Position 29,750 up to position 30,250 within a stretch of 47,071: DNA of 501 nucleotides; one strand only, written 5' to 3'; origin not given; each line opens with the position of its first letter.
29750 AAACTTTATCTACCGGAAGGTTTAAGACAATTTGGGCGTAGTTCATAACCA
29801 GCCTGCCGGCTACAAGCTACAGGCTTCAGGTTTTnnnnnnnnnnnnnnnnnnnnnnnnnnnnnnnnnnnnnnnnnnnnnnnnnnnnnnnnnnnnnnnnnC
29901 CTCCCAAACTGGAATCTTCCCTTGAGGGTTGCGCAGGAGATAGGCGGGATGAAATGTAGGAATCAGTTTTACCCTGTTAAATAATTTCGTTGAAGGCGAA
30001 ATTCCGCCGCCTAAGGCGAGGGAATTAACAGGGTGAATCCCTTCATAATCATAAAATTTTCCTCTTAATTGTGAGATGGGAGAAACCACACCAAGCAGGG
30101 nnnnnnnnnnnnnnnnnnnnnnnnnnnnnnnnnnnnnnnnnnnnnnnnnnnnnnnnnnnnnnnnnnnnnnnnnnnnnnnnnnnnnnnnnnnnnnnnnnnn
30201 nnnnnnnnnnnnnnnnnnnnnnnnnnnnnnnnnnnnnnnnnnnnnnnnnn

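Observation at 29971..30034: Palindromic repeat inserted in-frame inside a family-4 uracil-DNA glycosylase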

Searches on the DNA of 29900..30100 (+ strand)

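Call 32: search_rna_families(source=window, start=29900, end=30100, threshold=evalue, max_evalue=10, show_alignments=3)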
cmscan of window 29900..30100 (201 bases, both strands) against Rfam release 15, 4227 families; matches with E-value up to 10: 4.
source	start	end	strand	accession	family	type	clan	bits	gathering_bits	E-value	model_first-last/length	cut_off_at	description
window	29965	30040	+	RF03858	mir-1991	Gene; miRNA;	-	17.3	66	0.84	1-66/66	no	mir-1991 microRNA precursor family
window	29965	30040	-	RF03858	mir-1991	Gene; miRNA;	-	17.1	66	0.96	1-66/66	no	mir-1991 microRNA precursor family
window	30022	30071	+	RF02520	mir-965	Gene; miRNA;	-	14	43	3.1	1-76/76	no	mir-965 microRNA precursor family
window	29950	30020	-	RF01734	Fluoride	Cis-reg; riboswitch;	-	8.4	34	9.2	1-64/64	no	Fluoride riboswitch aptamer (crcB RNA motif)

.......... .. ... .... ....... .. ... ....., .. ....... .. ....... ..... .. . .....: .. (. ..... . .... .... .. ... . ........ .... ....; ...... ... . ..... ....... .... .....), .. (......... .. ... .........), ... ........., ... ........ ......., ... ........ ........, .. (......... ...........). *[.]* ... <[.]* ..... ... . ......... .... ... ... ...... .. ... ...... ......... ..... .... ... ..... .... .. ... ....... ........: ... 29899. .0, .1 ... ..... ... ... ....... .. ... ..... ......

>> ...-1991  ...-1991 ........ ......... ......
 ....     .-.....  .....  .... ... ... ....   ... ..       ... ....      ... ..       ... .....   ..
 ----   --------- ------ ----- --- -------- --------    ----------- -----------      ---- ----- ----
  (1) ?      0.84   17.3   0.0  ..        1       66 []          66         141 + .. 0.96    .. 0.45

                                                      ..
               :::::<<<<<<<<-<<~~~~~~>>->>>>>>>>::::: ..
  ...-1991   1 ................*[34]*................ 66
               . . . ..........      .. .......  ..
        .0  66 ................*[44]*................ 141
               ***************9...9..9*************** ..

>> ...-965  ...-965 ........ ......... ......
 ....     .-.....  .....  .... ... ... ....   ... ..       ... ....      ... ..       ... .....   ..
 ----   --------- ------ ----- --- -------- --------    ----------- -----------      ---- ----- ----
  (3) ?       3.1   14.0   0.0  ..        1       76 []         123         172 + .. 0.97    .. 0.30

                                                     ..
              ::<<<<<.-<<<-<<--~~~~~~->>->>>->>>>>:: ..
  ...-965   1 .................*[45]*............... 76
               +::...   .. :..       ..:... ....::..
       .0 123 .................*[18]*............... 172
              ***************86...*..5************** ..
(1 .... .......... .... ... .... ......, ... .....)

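Call 47: build_rna_model(alignment_id=A2, structure=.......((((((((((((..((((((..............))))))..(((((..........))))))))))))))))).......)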
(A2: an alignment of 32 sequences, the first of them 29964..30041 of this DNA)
Model R1 built from alignment A2 (32 sequences, 88 columns); structure: as given.
model positions 71; base pairs 23; branch points 1; effective number of sequences 3.68; information 0.793 bits per position. Calibrated on 0.2 Mb of random sequence (short: E-values are rough).
structure used (alignment columns):
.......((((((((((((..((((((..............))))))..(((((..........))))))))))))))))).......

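Call 48: search_with_rna_model(model_id=R1, sources=[window, L009, L007], filters=off, max_evalue=10, show_alignments=0)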
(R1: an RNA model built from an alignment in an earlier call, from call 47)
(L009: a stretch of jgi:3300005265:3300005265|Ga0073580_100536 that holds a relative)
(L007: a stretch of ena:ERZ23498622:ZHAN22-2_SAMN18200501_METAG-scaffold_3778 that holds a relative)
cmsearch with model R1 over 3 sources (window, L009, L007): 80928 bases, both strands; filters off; matches with E-value up to 10: 68.
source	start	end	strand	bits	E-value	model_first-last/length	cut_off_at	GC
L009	4696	4762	+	64.7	3.9e-14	1-71/71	no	0.42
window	17283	17351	+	61.7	2.3e-13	1-71/71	no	0.42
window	29964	30041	+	54.1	2e-11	1-71/71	no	0.46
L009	4696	4762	-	41.8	3e-08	1-71/71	no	0.42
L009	10811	10887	-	36.8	5.9e-07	1-71/71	no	0.45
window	36284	36350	-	31.5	1.3e-05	1-71/71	no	0.43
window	29964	30041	-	31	1.8e-05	1-71/71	no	0.46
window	43525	43575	-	27.9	0.00011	1-71/71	no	0.47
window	17283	17351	-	26.2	0.00031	1-71/71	no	0.42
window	43525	43575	+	24.8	0.00073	1-71/71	no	0.47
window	35912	35980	+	21.5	0.0052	1-71/71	no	0.43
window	35912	35980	-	21.1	0.0065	1-71/71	no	0.43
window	14780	14828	+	21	0.007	1-71/71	no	0.47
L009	5299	5368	+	20.6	0.0086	1-71/71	no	0.47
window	36284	36350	+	20.2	0.011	1-71/71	no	0.43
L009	5299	5368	-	17.2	0.063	1-71/71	no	0.47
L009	13788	13882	+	16.2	0.12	1-71/71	no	0.39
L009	10811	10886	+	14.4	0.34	1-71/71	no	0.46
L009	5128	5191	-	13.7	0.52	1-71/71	no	0.39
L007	4273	4336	-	13.6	0.55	1-71/71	no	0.25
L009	15848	15880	-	13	0.8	1-71/71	no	0.33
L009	13788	13882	-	12.9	0.82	1-71/71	no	0.39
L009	10671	10710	+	12.5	1.1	1-71/71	no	0.3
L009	14848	14919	+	11.8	1.6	1-71/71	no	0.31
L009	20627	20653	+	11.5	1.9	1-71/71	no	0.44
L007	4273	4336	+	11.4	2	1-71/71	no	0.25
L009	15848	15880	+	11.3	2.1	1-71/71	no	0.33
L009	12788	12827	-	11.1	2.5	1-71/71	no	0.3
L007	7198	7252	-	10.7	3.1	1-71/71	no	0.25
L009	9580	9679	+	10.7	3.1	1-71/71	no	0.35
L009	20627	20653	-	10.7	3.1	1-71/71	no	0.44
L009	9581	9680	-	10.6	3.2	1-71/71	no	0.35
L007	4645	4713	+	9.8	5.3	1-71/71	no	0.26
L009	5128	5191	+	9.7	5.7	1-71/71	no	0.39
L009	7792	7825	-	9.5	6.1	1-71/71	no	0.44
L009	10671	10710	-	9.3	6.9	1-71/71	no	0.3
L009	18872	18932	-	9.2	7.6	1-71/71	no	0.26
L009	14848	14919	-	9.1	7.9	1-71/71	no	0.31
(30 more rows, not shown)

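Call 50: search_with_rna_model(model_id=R1, sources=[L010, L011, L012, L013, L014, L015, L016, L017, L018, L019, L020, L021, L022, L023, L024, L025, L026, L027, L028, L029, L030, L031, L032, L033, L034, L035, L036, L037, L038, L039, L040, L041, L042, L043, L044, L045, L046, L047, L048, L049, L050, L051, L052, L053, L054, L055, L056, L057, L058, L059, L060, L061, L062, L063, L064, L065, L066, L067, L068, L069, L070, L071, L072, L073, L074, L075, L076, L077, L078, L079, L080, L081, L082, L083, L084, L085, L086, L087, L088, L089, L090, L091, L092, L093, L094, L095, L096, L097, L098, L099, L100, L101, L102, L103, L104, L105, L106, L107, L108, L109], max_evalue=0.001, make_alignment=true)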
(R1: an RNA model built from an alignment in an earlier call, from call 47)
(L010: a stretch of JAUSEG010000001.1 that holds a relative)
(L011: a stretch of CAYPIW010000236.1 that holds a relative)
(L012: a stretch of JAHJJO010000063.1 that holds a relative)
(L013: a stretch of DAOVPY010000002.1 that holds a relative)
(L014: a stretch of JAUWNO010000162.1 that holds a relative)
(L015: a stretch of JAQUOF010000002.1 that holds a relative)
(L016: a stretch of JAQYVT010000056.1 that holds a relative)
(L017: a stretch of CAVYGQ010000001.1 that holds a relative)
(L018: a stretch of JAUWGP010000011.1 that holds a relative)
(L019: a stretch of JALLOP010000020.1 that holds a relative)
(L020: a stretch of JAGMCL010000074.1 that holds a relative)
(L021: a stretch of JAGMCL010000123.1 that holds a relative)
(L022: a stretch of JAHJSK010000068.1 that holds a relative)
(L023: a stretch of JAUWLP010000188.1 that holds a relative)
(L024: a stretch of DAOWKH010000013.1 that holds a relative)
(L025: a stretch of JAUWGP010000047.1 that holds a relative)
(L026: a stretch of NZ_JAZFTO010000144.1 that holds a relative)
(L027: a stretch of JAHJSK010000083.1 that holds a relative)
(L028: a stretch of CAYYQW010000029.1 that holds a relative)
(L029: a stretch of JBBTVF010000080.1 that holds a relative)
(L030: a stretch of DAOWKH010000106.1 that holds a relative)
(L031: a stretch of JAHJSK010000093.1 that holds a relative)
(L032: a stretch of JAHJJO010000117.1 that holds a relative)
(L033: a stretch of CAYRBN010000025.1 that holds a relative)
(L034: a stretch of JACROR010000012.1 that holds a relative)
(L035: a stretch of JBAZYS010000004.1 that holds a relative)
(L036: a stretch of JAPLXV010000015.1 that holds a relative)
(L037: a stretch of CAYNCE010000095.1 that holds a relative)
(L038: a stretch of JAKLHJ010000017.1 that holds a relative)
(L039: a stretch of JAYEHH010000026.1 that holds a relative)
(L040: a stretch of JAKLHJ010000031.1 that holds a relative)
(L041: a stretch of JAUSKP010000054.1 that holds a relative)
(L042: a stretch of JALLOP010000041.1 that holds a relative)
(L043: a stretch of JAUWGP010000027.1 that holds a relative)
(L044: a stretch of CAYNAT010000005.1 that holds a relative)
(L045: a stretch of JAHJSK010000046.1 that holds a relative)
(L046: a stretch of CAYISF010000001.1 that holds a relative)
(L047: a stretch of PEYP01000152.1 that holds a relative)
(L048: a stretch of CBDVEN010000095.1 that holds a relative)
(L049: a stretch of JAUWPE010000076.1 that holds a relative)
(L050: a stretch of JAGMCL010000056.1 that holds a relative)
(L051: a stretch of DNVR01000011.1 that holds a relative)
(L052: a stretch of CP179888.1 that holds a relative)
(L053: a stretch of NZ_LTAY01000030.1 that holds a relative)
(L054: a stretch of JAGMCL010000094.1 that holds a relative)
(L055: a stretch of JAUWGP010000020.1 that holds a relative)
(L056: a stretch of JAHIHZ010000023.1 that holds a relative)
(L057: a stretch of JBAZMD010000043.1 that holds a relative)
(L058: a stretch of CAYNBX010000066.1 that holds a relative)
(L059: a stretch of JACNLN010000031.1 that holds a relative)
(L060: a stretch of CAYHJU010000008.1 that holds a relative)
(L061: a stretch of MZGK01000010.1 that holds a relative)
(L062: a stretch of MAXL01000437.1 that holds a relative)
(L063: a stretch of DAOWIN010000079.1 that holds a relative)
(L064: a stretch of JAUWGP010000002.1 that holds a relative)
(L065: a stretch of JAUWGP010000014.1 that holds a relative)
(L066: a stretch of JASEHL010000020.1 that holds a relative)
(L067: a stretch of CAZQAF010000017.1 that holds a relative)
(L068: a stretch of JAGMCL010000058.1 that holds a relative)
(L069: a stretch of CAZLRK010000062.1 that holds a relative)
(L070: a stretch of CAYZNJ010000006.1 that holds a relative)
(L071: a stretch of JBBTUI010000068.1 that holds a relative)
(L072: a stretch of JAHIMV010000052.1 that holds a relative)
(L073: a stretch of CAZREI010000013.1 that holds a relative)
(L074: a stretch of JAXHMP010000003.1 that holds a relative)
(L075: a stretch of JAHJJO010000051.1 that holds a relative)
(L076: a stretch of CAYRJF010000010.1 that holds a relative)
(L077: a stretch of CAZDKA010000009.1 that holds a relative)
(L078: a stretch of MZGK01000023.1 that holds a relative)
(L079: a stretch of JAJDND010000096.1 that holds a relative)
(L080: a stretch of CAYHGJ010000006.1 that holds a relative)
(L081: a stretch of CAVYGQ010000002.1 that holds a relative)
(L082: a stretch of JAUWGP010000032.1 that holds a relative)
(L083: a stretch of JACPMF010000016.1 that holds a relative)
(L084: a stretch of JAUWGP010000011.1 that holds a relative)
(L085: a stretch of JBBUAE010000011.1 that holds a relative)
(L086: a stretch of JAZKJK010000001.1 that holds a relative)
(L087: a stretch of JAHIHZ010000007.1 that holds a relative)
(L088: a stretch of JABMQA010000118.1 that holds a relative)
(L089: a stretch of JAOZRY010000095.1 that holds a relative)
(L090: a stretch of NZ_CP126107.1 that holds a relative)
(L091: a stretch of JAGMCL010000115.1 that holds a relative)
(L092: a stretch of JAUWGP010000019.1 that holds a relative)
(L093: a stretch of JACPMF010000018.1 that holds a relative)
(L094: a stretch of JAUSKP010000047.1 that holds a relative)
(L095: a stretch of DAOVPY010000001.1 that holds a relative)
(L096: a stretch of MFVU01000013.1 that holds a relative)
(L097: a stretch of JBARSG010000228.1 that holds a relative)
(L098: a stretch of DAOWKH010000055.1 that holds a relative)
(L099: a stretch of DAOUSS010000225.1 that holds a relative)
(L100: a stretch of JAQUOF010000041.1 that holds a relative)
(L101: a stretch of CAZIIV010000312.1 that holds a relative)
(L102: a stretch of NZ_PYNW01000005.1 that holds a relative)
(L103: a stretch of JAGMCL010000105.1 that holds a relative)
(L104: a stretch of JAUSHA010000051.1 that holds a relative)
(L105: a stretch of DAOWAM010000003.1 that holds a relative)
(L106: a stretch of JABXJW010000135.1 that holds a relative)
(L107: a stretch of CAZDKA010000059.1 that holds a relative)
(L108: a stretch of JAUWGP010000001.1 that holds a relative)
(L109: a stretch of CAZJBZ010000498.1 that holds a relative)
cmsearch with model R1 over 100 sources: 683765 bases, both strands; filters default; matches with E-value up to 0.001: 232.
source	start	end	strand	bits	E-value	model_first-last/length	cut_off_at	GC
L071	366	437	+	85.9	1.1e-18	1-71/71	no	0.31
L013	6841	6912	-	85.2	1.8e-18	1-71/71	no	0.39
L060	2691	2762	+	82.6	8.3e-18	1-71/71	no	0.39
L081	6461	6530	-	81.7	1.4e-17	1-71/71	no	0.36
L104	3968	4039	+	80.9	2.2e-17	1-71/71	no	0.39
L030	1409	1477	+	80.6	2.6e-17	1-71/71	no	0.43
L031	857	925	-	80.3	3.1e-17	1-71/71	no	0.39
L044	834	905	+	80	3.7e-17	1-71/71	no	0.35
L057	1411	1481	-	79.3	5.6e-17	1-71/71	no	0.35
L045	3898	3969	-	79.2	5.9e-17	1-71/71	no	0.32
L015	2440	2511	-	79.1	6.5e-17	1-71/71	no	0.46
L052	1190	1261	+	78.6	8.5e-17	1-71/71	no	0.35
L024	6654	6723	-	78.3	1.1e-16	1-71/71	no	0.49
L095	1564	1640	-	78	1.2e-16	1-71/71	no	0.45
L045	4960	5028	+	77.9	1.3e-16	1-71/71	no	0.43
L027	7280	7348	+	77.7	1.5e-16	1-71/71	no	0.43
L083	6139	6210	-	77.6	1.6e-16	1-71/71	no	0.43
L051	3911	3981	-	76.6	2.9e-16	1-71/71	no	0.25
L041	3849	3919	-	76.1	3.8e-16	1-71/71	no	0.46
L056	18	89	+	75.8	4.5e-16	1-71/71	no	0.36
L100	702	773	+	75.8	4.7e-16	1-71/71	no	0.46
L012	671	742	-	75.1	7e-16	1-71/71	no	0.31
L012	6193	6264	+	75.1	7e-16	1-71/71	no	0.31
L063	2028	2096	+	74.3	1.1e-15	1-71/71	no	0.45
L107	3682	3751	+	74.2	1.2e-15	1-71/71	no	0.39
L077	6017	6086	-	73.5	1.8e-15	1-71/71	no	0.4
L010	7277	7357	-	72.8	2.6e-15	1-71/71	no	0.41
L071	2842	2913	+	70.3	1.2e-14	1-71/71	no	0.43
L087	1861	1930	-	69.7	1.7e-14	1-71/71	no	0.51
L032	6198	6276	+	69.3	2.2e-14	1-71/71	no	0.34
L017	2043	2107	+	66.8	9.5e-14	1-71/71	no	0.48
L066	5565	5641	+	66.5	1.1e-13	1-71/71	no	0.45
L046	2755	2825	-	66.2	1.3e-13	1-71/71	no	0.39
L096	2504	2574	+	65.9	1.6e-13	1-71/71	no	0.38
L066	1046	1117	+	65.7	1.8e-13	1-71/71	no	0.44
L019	2553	2636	-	65.7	1.9e-13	1-71/71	no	0.44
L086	2684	2755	+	64.5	3.6e-13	1-71/71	no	0.28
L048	1771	1836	+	64.4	4e-13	1-71/71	no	0.23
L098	7762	7848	-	64.2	4.4e-13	1-71/71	no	0.54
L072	2332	2448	+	64.2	4.5e-13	1-71/71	no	0.31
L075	3971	4036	+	64.1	4.7e-13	1-71/71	no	0.23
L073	5192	5260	-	64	5e-13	1-71/71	no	0.41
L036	1848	1917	+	63.1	8.4e-13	1-71/71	no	0.3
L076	6054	6124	+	62.4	1.3e-12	1-71/71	no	0.31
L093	6848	6964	-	61.6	2.1e-12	1-71/71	no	0.38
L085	914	983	-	61.4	2.3e-12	1-71/71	no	0.43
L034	1622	1691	+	59.8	5.8e-12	1-71/71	no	0.26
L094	1299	1368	-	59.7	6.2e-12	1-71/71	no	0.39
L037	823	897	+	59.5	7e-12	1-71/71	no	0.36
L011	5066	5129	+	59.4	7.6e-12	1-71/71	no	0.28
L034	2404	2472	+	59.2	8.6e-12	1-71/71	no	0.23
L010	4430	4509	-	59.2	8.7e-12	1-71/71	no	0.43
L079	2101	2164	-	58.4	1.4e-11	1-71/71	no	0.3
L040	6688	6756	+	57.7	2.1e-11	1-71/71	no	0.46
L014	4707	4770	+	57.6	2.2e-11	1-71/71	no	0.31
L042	2636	2707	+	57.6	2.2e-11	1-71/71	no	0.19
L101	105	168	+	57.4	2.4e-11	1-71/71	no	0.31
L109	752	817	+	57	3.2e-11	1-71/71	no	0.38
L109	2536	2603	-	57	3.2e-11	1-71/71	no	0.44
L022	2282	2340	+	56.2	5.1e-11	1-71/71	no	0.32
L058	18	89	+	56.1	5.5e-11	1-71/71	no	0.22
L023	362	425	+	56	5.9e-11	1-71/71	no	0.33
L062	5049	5112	-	56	5.9e-11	1-71/71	no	0.33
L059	2180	2245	-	55.8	6.3e-11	1-71/71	no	0.29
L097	3192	3255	+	55.7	6.7e-11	1-71/71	no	0.33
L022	2282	2340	-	55.7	6.9e-11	1-71/71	no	0.32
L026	2072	2135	-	55.5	7.7e-11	1-71/71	no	0.34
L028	1893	1954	+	54.8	1.2e-10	1-71/71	no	0.4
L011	5066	5129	-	54.3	1.6e-10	1-71/71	no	0.28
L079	2101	2164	+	53.9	2e-10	1-71/71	no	0.3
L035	4791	4866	+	53.2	3e-10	1-71/71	no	0.21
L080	1343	1419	+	53.1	3.2e-10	1-71/71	no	0.36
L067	3928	3991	-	53.1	3.2e-10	1-71/71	no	0.33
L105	6601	6672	+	53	3.3e-10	1-71/71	no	0.29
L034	2404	2472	-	51.2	9.7e-10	1-71/71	no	0.23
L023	362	425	-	50.7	1.3e-09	1-71/71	no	0.33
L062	5049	5112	+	50.7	1.3e-09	1-71/71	no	0.33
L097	3192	3255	-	50.7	1.3e-09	1-71/71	no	0.33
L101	105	168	-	50.7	1.4e-09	1-71/71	no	0.31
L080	1343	1419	-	50.6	1.4e-09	1-71/71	no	0.36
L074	2838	2899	-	50.6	1.4e-09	1-71/71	no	0.44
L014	4707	4770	-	50.5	1.5e-09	1-71/71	no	0.31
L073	357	433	+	50.1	1.8e-09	1-71/71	no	0.36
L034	1622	1691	-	50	2e-09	1-71/71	no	0.26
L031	857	925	+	49.5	2.6e-09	1-71/71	no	0.39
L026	2072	2135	+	49.4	2.9e-09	1-71/71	no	0.34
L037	804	937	-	49.4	2.9e-09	1-71/71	no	0.37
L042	2636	2707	-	48.6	4.7e-09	1-71/71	no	0.19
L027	7280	7348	-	48.1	6.1e-09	1-71/71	no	0.43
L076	6054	6124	-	48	6.7e-09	1-71/71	no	0.31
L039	7656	7715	+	47.9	6.9e-09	1-71/71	no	0.38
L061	2640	2705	+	47.9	7e-09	1-71/71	no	0.48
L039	7656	7715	-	47.8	7.2e-09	1-71/71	no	0.38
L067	3928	3991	+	47.7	7.6e-09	1-71/71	no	0.33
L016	145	223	-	47.7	7.8e-09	1-71/71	no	0.3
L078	6971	7039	+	47.5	8.6e-09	1-71/71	no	0.54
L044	834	905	-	47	1.2e-08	1-71/71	no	0.35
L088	1878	1939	-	46.6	1.5e-08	1-71/71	no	0.37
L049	590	651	+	46.3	1.7e-08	1-71/71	no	0.37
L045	4960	5028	-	46.2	1.9e-08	1-71/71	no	0.43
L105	6601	6672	-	46.2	2e-08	1-71/71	no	0.29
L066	5565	5641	-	45.9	2.2e-08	1-71/71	no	0.45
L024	6654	6723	+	45.7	2.5e-08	1-71/71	no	0.49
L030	1409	1477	-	45.7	2.5e-08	1-71/71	no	0.43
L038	738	809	+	45.6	2.7e-08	1-71/71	no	0.43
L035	4791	4866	-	45.5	2.9e-08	1-71/71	no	0.21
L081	6461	6530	+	45.3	3.2e-08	1-71/71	no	0.36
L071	366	437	-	45.3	3.3e-08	1-71/71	no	0.31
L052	1190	1261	-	45.2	3.5e-08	1-71/71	no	0.35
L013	6841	6912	+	45.2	3.5e-08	1-71/71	no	0.39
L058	18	89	-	44.7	4.5e-08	1-71/71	no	0.22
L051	3911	3981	+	44.7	4.5e-08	1-71/71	no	0.25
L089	234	292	-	44.6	4.8e-08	1-71/71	no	0.32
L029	5440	5510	-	44.6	5e-08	1-71/71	no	0.22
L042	7325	7375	+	44.5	5.3e-08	1-71/71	no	0.33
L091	4725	4802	+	44.1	6.7e-08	1-71/71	no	0.28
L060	2691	2762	-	44.1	6.7e-08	1-71/71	no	0.39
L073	357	433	-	43.9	7.5e-08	1-71/71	no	0.36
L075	3971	4036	-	43.7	8.1e-08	1-71/71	no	0.23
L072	2365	2436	-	43.7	8.4e-08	1-71/71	no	0.28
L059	2180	2245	+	43.7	8.4e-08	1-71/71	no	0.29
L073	5192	5260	+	43.3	1e-07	1-71/71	no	0.41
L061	2640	2705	-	43.1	1.2e-07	1-71/71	no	0.48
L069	6809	6872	-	42.5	1.7e-07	1-71/71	no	0.44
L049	590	651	-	42.4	1.8e-07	1-71/71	no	0.37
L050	1025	1101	-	42.4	1.8e-07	1-71/71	no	0.34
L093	6860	6931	+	42.3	1.9e-07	1-71/71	no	0.36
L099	1031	1109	+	42.3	1.9e-07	1-71/71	no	0.29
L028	1893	1954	-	42.2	2e-07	1-71/71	no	0.4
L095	1564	1640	+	42.1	2.1e-07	1-71/71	no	0.45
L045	3898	3969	+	42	2.3e-07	1-71/71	no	0.32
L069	6809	6872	+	42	2.3e-07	1-71/71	no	0.44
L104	3968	4039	-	41.7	2.7e-07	1-71/71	no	0.39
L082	494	570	-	41.5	3e-07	1-71/71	no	0.35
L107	3682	3751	-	41.5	3e-07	1-71/71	no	0.39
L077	6017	6086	+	41.4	3.3e-07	1-71/71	no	0.4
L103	3414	3492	-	41.3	3.4e-07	1-71/71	no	0.34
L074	2838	2899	+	41.2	3.6e-07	1-71/71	no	0.44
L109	2536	2603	+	41.2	3.7e-07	1-71/71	no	0.44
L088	1878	1939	+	41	4.1e-07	1-71/71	no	0.37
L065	6048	6126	+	40.9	4.4e-07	1-71/71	no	0.34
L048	1771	1836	-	40.8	4.5e-07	1-71/71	no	0.23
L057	1411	1481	+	40.6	5.2e-07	1-71/71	no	0.35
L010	7277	7357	+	40.2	6.7e-07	1-71/71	no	0.41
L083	6139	6210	+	40.1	7e-07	1-71/71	no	0.43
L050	1025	1101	+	40.1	7e-07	1-71/71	no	0.34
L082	494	570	+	40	7.5e-07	1-71/71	no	0.35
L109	752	817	-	40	7.5e-07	1-71/71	no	0.38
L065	6048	6126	-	39.9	8.1e-07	1-71/71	no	0.34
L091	4725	4802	-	39.9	8.2e-07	1-71/71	no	0.28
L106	5552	5627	-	39.7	8.7e-07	1-71/71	no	0.47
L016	145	223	+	39.6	9.4e-07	1-71/71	no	0.3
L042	7325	7375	-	39.6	9.7e-07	1-71/71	no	0.33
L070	4149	4212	+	39.5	1e-06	1-71/71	no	0.48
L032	6198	6276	-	39.5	1e-06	1-71/71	no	0.34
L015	2440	2511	+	39.4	1e-06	1-71/71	no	0.46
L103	3414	3492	+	39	1.3e-06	1-71/71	no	0.34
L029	5440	5510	+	38.6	1.7e-06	1-71/71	no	0.22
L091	6120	6198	+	38.4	2e-06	1-71/71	no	0.3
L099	1031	1109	-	38.3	2.1e-06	1-71/71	no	0.29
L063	2028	2096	-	38.1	2.2e-06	1-71/71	no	0.45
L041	3849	3919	+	38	2.5e-06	1-71/71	no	0.46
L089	234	292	+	37.9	2.5e-06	1-71/71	no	0.32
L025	1940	2017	-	37.9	2.6e-06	1-71/71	no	0.32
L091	6120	6198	-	37.9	2.6e-06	1-71/71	no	0.3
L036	1848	1917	-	37.8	2.7e-06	1-71/71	no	0.3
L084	6036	6113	+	37.8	2.8e-06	1-71/71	no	0.33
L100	702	773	-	37.7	3e-06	1-71/71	no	0.46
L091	6368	6444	+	37.7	3e-06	1-71/71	no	0.32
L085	914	983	+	37.5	3.4e-06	1-71/71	no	0.43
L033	4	78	+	37.4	3.5e-06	5-71/71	no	0.37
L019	2553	2636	+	37.4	3.5e-06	1-71/71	no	0.44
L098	7762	7848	+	37.3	3.7e-06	1-71/71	no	0.54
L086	2684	2755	-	36.9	4.6e-06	1-71/71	no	0.28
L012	671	742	+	36.8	5e-06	1-71/71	no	0.31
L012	6193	6264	-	36.8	5e-06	1-71/71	no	0.31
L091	6368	6444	-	36.8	5e-06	1-71/71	no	0.32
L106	5552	5627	+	36.7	5.3e-06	1-71/71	no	0.47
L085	434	509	-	36.7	5.3e-06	1-71/71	no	0.37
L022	1990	2040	-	36.6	5.8e-06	1-71/71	no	0.35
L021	2360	2437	-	36.2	7.1e-06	1-71/71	no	0.33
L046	2755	2825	+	36.1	7.5e-06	1-71/71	no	0.39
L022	1990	2040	+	35.9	8.3e-06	1-71/71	no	0.35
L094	1299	1368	+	35.9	8.6e-06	1-71/71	no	0.39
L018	2915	2992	-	35.2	1.3e-05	1-71/71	no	0.31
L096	2504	2574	-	35.2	1.3e-05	1-71/71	no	0.38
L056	18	89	-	35.2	1.3e-05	1-71/71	no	0.36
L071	2842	2913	-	35.1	1.4e-05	1-71/71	no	0.43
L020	5356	5433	-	35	1.5e-05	1-71/71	no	0.35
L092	4845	4922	-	34.7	1.7e-05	1-71/71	no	0.35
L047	1636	1713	-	34.6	1.8e-05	1-71/71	no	0.32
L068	676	753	+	34.5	1.9e-05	1-71/71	no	0.32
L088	1965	2024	-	34.3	2.2e-05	1-71/71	no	0.38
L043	138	215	+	34.3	2.2e-05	1-71/71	no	0.31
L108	6050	6127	-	34.2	2.3e-05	1-71/71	no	0.29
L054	5965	6042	+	34.2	2.4e-05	1-71/71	no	0.32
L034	7844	7903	+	34.1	2.5e-05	1-71/71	no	0.43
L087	1861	1930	+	33.9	2.8e-05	1-71/71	no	0.51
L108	6050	6127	+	33.6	3.2e-05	1-71/71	no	0.29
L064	47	124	-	33.6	3.4e-05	1-71/71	no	0.32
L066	1046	1117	-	33.4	3.7e-05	1-71/71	no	0.44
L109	868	933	-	33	4.7e-05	1-71/71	no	0.55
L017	2104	2169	-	32.7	5.6e-05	1-71/71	no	0.32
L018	2915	2992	+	32.6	6.1e-05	1-71/71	no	0.31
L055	1474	1551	+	32.4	6.6e-05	1-71/71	no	0.36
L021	2360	2437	+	32.3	7.2e-05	1-71/71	no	0.33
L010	4430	4509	+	32.3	7.2e-05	1-71/71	no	0.43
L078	6971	7039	-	32.2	7.6e-05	1-71/71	no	0.54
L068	676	753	-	32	8.7e-05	1-71/71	no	0.32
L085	434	509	+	31.9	9.1e-05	1-71/71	no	0.37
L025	1940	2017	+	31.9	9.1e-05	1-71/71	no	0.32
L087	1357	1437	-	31.8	9.5e-05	1-71/71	no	0.52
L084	6036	6113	-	31.6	0.00011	1-71/71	no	0.33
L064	47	124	+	31.5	0.00011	1-71/71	no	0.32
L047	1636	1713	+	30.5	0.0002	1-71/71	no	0.32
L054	5965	6042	-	30.2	0.00025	1-71/71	no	0.32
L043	138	215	-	30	0.00028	1-71/71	no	0.31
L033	1619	1697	-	29.9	0.0003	1-71/71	no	0.41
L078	2434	2484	+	29.9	0.0003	1-71/71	no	0.39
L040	6688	6756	-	29.5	0.00038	1-71/71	no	0.46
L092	4845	4922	+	29.3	0.00043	1-71/71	no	0.35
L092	5561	5638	-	29.1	0.00047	1-71/71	no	0.32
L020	5356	5433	+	29.1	0.00048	1-71/71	no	0.35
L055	1474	1551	-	29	0.0005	1-71/71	no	0.36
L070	4149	4212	-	29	0.00051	1-71/71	no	0.48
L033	1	78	-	28.9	0.00053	1-71/71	no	0.4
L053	1902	1965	-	28.6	0.00063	1-71/71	no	0.22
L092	5561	5638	+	28.5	0.00067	1-71/71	no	0.32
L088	1965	2024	+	28.4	0.0007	1-71/71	no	0.38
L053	1902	1965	+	28.4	0.00072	1-71/71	no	0.22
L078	2434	2484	-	28.4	0.00072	1-71/71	no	0.39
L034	7844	7903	-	28.3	0.00078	1-71/71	no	0.43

Alignment A3: 150 matches aligned to the model, 189 columns, each read 5' to 3' on its own strand. Consensus structure (alignment columns), stored with it:
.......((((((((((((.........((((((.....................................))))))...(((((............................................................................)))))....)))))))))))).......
